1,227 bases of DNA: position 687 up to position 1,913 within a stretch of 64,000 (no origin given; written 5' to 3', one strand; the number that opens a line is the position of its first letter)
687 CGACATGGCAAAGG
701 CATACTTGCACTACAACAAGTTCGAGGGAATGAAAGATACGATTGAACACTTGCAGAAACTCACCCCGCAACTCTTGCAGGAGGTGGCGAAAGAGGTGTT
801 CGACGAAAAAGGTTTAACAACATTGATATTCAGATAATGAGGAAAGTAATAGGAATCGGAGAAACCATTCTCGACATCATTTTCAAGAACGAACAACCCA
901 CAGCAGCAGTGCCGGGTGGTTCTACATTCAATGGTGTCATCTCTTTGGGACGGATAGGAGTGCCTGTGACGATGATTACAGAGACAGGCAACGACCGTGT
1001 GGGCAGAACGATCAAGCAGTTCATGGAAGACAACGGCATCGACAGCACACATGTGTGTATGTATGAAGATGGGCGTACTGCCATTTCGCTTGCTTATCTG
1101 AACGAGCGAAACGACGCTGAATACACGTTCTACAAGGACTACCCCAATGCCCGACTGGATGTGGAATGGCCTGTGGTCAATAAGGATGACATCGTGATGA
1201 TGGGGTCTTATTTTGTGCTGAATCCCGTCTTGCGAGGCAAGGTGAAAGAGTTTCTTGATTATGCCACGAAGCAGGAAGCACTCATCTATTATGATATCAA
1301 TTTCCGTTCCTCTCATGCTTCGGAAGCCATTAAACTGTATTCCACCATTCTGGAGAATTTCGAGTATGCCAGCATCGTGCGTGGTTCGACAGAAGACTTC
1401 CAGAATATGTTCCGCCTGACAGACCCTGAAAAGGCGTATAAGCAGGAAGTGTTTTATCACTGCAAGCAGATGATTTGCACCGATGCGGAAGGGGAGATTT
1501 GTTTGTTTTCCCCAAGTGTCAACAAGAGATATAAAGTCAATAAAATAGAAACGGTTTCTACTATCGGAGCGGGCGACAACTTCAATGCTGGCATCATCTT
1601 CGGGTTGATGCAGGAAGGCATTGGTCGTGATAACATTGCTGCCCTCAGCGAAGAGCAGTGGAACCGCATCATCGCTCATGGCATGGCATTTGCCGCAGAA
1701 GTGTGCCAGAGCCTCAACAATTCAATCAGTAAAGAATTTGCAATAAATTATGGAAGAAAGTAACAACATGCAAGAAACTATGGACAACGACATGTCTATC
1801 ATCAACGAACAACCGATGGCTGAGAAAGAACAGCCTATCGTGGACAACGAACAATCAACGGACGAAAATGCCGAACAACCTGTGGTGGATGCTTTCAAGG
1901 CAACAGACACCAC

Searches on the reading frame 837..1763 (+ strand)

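Call 72: search_protein_families(library=pfam, proteins=[window:837-1763:+], max_evalue=0.001)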
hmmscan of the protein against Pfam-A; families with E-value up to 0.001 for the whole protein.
window:837-1763:+ (308 aa): 1 family
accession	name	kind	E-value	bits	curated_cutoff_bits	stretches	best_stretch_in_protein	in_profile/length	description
PF00294.29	PfkB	-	6.4e-27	95.1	25.8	1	2-296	2-296/302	pfkB family carbohydrate kinase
